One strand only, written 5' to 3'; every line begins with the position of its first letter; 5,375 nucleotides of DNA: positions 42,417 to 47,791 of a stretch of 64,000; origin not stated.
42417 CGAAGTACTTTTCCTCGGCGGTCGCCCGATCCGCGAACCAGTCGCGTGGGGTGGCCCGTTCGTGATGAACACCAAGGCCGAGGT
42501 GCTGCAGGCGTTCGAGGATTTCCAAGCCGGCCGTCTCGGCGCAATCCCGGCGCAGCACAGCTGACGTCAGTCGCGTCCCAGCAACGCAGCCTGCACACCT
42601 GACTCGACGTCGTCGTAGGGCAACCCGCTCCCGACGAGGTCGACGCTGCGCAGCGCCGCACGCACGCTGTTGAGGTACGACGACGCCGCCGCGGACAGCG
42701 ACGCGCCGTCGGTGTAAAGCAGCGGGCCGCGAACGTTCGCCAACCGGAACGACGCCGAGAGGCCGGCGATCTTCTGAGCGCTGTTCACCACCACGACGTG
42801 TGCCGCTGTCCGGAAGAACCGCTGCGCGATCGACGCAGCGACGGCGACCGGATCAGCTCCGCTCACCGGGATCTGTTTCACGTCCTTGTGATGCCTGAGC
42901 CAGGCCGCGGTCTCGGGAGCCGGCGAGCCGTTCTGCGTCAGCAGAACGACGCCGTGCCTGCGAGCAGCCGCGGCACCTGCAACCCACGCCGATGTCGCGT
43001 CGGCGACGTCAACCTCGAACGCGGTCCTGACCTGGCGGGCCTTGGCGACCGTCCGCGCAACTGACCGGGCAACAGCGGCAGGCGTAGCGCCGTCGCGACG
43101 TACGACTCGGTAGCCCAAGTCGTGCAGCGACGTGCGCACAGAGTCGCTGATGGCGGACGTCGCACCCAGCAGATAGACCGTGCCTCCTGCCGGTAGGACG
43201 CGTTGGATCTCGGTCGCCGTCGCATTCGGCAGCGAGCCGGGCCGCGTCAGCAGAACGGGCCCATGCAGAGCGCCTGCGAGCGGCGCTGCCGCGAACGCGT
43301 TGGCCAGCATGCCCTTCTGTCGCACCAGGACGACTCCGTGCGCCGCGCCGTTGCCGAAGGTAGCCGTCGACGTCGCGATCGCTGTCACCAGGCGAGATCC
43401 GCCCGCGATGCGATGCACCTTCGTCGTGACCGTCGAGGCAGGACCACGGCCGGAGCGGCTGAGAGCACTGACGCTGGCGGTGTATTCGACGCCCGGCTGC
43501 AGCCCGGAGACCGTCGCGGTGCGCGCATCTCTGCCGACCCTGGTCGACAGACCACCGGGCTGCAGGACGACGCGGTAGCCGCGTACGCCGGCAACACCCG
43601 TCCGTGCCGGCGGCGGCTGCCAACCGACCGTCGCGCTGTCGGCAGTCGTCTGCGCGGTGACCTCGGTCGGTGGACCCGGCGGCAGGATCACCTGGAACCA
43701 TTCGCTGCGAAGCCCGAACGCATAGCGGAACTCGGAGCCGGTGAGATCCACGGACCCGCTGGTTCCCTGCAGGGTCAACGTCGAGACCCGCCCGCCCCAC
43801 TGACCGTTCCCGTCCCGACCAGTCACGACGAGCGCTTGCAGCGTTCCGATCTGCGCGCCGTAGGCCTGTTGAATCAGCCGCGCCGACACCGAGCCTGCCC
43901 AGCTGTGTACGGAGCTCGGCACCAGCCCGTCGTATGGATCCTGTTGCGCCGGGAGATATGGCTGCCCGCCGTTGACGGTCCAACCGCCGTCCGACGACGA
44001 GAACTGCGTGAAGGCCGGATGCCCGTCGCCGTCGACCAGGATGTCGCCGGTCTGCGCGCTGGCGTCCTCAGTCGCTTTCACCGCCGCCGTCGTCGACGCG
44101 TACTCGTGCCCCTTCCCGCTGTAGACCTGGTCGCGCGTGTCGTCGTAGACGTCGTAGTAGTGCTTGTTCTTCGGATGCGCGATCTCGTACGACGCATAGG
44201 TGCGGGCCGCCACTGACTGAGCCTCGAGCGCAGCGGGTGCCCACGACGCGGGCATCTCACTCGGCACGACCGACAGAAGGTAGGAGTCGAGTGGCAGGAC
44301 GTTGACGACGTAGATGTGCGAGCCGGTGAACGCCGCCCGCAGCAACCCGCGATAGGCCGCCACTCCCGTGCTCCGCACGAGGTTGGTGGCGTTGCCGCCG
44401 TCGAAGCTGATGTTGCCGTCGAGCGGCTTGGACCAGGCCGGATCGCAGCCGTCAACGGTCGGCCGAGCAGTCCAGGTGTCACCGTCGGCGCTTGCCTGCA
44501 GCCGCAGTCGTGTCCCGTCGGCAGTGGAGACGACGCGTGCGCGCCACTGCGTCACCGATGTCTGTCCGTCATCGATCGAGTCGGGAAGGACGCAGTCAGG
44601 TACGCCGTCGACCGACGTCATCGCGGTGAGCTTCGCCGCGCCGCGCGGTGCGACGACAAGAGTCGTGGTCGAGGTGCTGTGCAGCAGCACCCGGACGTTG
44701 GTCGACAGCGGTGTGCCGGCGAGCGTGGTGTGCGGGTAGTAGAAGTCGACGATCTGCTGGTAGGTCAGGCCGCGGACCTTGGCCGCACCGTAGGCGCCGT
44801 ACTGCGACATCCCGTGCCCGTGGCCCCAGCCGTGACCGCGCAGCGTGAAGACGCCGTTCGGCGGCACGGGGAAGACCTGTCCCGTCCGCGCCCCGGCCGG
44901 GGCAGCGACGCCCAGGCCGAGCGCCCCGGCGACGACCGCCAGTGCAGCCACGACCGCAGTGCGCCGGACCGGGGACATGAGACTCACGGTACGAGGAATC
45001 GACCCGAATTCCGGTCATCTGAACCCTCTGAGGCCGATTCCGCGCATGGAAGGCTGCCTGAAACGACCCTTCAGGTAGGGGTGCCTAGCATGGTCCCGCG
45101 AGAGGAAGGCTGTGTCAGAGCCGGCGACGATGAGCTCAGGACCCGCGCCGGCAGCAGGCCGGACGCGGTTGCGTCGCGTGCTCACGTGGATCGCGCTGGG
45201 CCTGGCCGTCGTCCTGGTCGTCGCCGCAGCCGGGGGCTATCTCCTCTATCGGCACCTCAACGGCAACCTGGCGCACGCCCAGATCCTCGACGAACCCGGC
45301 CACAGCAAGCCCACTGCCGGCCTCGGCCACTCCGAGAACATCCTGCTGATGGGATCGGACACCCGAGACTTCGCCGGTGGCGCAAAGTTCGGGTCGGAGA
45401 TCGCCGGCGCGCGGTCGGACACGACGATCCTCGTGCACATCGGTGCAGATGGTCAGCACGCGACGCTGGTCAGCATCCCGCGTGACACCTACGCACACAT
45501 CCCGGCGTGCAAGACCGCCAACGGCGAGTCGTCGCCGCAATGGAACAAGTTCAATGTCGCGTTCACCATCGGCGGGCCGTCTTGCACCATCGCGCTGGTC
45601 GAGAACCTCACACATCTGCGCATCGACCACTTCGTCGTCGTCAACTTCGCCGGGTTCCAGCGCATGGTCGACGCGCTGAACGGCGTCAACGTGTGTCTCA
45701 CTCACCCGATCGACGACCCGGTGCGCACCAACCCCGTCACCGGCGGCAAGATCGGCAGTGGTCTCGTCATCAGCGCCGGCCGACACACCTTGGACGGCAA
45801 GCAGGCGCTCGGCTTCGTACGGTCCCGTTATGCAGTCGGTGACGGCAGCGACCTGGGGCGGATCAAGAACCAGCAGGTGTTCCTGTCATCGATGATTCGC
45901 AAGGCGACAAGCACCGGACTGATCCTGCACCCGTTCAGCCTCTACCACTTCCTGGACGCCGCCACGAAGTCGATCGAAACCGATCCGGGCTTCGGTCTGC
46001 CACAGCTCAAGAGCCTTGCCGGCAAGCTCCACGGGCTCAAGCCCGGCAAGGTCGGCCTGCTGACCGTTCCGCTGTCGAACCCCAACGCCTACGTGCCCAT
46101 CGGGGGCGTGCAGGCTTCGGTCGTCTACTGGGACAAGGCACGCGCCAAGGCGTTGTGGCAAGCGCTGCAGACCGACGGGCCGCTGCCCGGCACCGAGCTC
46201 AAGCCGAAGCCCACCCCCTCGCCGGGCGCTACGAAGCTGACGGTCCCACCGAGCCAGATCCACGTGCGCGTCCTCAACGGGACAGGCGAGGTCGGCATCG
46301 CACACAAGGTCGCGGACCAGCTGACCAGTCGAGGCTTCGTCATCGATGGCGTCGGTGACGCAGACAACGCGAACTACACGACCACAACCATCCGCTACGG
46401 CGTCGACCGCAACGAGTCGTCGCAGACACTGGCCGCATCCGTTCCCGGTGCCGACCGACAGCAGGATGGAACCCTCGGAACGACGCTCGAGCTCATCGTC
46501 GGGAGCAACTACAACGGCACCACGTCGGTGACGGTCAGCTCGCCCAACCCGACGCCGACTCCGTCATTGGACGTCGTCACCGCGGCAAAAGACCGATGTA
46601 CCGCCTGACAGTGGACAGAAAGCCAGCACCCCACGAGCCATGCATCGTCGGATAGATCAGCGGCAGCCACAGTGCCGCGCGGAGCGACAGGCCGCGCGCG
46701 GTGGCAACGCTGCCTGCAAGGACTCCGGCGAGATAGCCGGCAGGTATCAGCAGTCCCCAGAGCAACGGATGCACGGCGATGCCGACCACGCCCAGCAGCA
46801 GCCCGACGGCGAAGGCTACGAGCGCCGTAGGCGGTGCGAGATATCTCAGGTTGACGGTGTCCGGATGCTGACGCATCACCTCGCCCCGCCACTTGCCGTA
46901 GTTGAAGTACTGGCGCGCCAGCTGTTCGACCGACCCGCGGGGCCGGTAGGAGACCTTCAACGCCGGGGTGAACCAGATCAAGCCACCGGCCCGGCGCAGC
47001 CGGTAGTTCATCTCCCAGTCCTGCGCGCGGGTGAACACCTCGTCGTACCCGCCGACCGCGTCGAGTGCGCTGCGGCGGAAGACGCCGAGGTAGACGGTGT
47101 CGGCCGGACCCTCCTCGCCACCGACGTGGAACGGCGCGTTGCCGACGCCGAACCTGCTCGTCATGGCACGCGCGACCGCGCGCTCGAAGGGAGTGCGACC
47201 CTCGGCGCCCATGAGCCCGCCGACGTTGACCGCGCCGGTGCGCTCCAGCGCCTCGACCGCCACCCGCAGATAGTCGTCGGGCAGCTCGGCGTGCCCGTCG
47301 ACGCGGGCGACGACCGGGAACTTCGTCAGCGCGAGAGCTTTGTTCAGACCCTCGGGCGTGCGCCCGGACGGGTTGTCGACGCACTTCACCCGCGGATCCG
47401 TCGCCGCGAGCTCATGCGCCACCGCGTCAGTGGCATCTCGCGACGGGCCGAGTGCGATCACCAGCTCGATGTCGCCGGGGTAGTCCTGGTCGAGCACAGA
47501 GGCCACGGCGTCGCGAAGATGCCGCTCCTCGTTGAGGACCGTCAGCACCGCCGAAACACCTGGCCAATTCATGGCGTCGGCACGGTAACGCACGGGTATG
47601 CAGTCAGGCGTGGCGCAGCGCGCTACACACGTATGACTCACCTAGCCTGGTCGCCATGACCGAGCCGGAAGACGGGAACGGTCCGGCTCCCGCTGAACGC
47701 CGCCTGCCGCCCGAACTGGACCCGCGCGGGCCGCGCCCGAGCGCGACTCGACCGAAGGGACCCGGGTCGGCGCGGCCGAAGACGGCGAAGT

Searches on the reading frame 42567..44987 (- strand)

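Call 60: search_protein_families(library=pfam, proteins=[window:42567-44987:-], max_evalue=0.00001)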
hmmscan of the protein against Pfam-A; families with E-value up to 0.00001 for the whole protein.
window:42567-44987:- (806 aa): 3 families
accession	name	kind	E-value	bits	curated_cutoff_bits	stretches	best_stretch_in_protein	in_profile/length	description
PF08486.15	SpoIID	-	4.8e-23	82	23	1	223-308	3-92/97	Stage II sporulation protein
PF04122.17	CW_binding_2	-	1.9e-15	57.6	24.9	1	526-617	1-72/73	Cell wall binding domain 2 (CWB2)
PF00041.27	fn3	-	1e-13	51.7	25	1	439-522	2-82/84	Fibronectin type III domain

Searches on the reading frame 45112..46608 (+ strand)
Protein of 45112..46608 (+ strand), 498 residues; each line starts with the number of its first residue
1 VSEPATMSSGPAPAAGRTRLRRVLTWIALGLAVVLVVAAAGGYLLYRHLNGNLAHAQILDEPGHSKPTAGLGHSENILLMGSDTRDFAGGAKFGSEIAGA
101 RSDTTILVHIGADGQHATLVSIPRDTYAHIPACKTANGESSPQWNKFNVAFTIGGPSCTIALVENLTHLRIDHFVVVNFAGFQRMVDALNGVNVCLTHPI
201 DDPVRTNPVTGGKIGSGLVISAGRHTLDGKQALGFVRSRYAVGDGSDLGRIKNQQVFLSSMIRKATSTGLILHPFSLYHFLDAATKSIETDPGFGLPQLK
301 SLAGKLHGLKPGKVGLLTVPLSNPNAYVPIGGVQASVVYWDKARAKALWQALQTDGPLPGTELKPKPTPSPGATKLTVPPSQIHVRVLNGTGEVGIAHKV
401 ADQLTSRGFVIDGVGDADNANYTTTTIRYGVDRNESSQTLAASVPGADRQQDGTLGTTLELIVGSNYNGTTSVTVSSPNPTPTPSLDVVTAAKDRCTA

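Call 60: search_protein_families(library=pfam, proteins=[window:45112-46608:+], max_evalue=0.00001)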
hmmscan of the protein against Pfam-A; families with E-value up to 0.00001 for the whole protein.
window:45112-46608:+ (498 aa): 2 families
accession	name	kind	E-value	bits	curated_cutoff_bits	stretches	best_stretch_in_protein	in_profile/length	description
PF03816.19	LytR_cpsA_psr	-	2.6e-45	154.7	24.6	1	101-266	1-149/150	LytR_cpsA_psr family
PF13399.11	LytR_C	-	3.6e-18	66.7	22.2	1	382-467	1-86/86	LytR cell envelope-related transcriptional attenuator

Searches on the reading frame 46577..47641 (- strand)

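Call 61: search_protein_families(library=pfam, proteins=[window:46577-47641:-], max_evalue=0.001)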
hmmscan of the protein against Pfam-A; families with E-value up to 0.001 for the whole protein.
window:46577-47641:- (354 aa): 3 families
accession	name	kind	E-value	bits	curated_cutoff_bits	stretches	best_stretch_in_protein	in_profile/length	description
PF00535.33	Glycos_transf_2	-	2.3e-18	67.2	23.3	1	30-195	1-166/168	Glycosyl transferase family 2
PF13641.12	Glyco_tranf_2_3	-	8.6e-14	52.5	27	1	27-244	1-223/230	Glycosyltransferase like family 2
PF13632.12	Glyco_trans_2_3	-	0.00035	20.9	27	1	120-302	11-193/198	Glycosyl transferase family group 2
